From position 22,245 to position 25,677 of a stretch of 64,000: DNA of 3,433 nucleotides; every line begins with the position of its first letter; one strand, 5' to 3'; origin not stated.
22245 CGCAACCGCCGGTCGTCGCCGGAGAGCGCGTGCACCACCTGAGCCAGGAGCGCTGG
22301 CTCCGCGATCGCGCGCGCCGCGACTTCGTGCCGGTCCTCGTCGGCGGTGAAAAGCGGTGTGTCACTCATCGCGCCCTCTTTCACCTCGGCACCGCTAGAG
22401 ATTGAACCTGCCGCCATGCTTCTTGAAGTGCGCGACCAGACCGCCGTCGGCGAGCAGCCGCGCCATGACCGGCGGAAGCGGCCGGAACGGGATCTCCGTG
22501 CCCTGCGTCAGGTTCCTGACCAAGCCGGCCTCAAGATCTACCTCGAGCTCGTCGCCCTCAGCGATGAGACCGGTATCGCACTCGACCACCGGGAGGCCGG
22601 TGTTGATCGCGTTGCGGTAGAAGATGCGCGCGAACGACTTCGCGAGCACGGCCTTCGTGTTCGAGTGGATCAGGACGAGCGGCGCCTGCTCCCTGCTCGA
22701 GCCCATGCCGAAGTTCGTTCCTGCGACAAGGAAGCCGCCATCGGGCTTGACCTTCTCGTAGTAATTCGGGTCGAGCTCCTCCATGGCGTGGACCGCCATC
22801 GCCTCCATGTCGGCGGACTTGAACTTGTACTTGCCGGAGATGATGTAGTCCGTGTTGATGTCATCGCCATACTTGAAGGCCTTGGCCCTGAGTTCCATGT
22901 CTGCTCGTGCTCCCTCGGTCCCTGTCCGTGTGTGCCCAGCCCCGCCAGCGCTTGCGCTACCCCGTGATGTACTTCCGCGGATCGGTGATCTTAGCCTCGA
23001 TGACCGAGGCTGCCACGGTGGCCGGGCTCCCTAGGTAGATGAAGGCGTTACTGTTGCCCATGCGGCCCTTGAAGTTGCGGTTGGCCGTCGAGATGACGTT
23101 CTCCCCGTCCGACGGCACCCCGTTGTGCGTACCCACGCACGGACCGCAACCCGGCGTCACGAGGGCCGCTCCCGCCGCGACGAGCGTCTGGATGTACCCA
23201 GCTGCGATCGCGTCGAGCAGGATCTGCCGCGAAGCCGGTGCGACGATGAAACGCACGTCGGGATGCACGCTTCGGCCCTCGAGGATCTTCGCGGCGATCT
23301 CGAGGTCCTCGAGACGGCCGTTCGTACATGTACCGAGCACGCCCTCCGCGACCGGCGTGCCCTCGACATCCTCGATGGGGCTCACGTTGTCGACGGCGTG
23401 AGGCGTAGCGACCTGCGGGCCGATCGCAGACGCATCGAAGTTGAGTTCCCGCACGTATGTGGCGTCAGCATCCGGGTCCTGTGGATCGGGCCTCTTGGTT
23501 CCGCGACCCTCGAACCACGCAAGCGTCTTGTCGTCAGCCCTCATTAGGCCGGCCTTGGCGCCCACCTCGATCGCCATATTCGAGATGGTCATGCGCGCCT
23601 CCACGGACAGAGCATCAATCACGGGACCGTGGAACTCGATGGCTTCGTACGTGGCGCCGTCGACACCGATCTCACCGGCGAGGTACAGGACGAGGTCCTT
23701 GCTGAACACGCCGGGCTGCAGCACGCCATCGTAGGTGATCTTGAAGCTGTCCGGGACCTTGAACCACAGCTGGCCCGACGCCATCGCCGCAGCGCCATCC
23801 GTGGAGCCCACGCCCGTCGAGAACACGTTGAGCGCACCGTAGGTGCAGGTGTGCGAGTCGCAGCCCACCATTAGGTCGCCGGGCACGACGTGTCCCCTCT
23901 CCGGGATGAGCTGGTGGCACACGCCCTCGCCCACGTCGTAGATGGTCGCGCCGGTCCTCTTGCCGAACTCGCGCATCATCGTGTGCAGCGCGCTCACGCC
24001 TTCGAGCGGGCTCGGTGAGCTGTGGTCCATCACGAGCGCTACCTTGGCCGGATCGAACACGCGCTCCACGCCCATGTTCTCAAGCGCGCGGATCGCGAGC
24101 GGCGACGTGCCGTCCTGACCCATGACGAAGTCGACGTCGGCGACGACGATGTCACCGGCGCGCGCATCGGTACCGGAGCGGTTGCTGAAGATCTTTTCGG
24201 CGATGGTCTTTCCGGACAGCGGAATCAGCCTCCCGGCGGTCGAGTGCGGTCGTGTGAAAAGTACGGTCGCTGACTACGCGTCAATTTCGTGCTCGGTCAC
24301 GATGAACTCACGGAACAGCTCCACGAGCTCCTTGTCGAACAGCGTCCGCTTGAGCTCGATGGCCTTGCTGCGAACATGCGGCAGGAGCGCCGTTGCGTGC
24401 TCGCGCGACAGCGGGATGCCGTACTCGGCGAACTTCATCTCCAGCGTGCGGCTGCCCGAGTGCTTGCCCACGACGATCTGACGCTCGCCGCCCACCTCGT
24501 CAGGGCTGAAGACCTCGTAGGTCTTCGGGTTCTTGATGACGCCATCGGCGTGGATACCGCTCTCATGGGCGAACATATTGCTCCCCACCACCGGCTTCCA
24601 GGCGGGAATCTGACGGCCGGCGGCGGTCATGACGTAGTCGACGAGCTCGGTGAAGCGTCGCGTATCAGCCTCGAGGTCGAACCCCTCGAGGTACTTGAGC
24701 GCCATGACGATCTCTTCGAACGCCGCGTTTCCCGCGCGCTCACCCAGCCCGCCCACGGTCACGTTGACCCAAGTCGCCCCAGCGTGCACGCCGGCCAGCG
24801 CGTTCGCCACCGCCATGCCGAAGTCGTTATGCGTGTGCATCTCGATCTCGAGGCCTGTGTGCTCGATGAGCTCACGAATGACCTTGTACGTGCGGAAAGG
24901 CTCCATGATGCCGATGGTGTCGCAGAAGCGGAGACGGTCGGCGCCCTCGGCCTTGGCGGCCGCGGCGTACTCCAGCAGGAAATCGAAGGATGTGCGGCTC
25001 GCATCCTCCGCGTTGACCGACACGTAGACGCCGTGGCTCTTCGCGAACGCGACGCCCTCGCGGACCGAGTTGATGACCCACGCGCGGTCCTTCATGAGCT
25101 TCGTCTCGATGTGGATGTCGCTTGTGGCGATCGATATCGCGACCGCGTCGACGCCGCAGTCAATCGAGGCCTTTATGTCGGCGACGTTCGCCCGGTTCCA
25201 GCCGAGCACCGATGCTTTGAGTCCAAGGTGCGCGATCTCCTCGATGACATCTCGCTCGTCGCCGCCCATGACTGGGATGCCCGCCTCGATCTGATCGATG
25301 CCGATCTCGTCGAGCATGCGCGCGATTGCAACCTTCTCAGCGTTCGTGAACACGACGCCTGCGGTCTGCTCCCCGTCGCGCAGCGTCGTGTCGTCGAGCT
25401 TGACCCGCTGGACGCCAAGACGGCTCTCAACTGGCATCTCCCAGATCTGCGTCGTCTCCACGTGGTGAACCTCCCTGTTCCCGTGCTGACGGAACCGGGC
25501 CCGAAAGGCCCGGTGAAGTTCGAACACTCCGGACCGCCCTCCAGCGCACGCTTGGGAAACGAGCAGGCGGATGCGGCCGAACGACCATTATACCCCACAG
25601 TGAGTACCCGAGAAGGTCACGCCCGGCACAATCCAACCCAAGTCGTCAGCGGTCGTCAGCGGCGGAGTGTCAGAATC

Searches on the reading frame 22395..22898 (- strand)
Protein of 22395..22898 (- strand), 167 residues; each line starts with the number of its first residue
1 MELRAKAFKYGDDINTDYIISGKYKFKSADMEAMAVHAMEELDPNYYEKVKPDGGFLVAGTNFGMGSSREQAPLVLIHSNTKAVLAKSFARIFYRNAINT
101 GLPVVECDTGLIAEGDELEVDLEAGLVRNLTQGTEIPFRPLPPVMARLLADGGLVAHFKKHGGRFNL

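Call 37: search_protein_families(library=ncbifam, proteins=[window:22395-22898:-], max_evalue=0.001)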
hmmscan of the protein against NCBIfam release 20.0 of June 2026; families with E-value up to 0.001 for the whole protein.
window:22395-22898:- (167 aa): 15 families
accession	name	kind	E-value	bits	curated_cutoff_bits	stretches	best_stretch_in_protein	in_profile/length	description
TIGR02087.1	LEUD_arch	subfamily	3.2e-52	176.5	108.95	1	6-160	2-156/157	LeuD/DmdB family oxidoreductase small subunit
NF040625.1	HacB2_Meth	equivalog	5e-47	159.4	230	1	2-160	3-158/161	homoaconitase small subunit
TIGR02084.1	leud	equivalog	8e-46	155.5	245.85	1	6-160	2-156/156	3-isopropylmalate dehydratase small subunit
NF040604.2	HacB_Meth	equivalog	4.5e-39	133.9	230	1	1-160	1-159/159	homoaconitase small subunit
NF010629.0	PRK14023.1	equivalog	1.9e-36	125.4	229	1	5-165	2-160/166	homoaconitate hydratase small subunit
NF005558.0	PRK07229.1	equivalog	9.2e-19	67.4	612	1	8-120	476-595/647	aconitate hydratase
TIGR00139.1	h_aconitase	equivalog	1.1e-18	67.1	529.9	1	11-107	539-635/709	homoaconitase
NF002458.0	PRK01641.1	subfamily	1e-16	61.1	167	1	13-128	18-151/202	3-isopropylmalate dehydratase small subunit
TIGR01342.1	acon_putative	hypoth_equivalog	1.9e-15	56.1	719.15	1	7-135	474-610/655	putative aconitate hydratase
TIGR00171.1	leuD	equivalog_domain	1.5e-11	44.5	116.25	1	54-127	70-151/188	3-isopropylmalate dehydratase small subunit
TIGR01341.1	aconitase_1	equivalog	4.2e-06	24.8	945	1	56-118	751-813/876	aconitate hydratase AcnA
NF006757.0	PRK09277.1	subfamily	5.3e-06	24.4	686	1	55-103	759-807/888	aconitate hydratase AcnA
TIGR01340.1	aconitase_mito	equivalog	1.4e-05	23.7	825.35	1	56-116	625-689/745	aconitate hydratase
NF009520.0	PRK12881.1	subfamily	1.8e-05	22.7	905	1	46-102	757-811/893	aconitate hydratase AcnA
NF006690.0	PRK09238.1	equivalog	0.00018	19.6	782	1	3-135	168-316/852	bifunctional aconitate hydratase 2/2-methylisocitrate dehydratase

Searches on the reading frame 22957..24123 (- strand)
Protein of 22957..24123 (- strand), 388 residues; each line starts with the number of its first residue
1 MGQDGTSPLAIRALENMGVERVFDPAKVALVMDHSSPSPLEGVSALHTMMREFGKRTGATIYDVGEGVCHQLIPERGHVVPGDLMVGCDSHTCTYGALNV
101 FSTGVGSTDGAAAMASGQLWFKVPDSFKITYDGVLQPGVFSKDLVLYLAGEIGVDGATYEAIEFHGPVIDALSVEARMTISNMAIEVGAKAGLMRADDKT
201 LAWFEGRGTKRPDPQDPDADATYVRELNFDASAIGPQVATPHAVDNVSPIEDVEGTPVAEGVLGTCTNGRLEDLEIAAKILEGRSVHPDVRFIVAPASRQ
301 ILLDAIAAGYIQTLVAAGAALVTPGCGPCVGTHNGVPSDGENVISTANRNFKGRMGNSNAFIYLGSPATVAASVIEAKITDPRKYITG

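Call 19: search_protein_families(library=pfam, proteins=[window:22957-24123:-], max_evalue=0.0001)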
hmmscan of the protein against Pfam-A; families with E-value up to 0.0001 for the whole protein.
window:22957-24123:- (388 aa): 1 family
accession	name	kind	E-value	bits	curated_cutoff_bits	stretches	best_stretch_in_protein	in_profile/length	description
PF00330.25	Aconitase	-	1.9e-94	317.7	28.7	2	3-252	26-305/463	Aconitase family (aconitate hydratase)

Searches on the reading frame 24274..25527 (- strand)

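Call 19: search_protein_families(library=pfam, proteins=[window:24274-25527:-], max_evalue=0.0001)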
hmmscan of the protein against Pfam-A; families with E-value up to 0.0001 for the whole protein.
window:24274-25527:- (417 aa): 2 families
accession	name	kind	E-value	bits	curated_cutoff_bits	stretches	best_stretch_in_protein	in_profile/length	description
PF00682.25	HMGL-like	-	1.4e-81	274.2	29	1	42-298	2-259/260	HMGL-like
PF22617.1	HCS_D2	-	1.8e-23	83.1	27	1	313-389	1-78/82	Homocitrate synthase post-HMGL domain-like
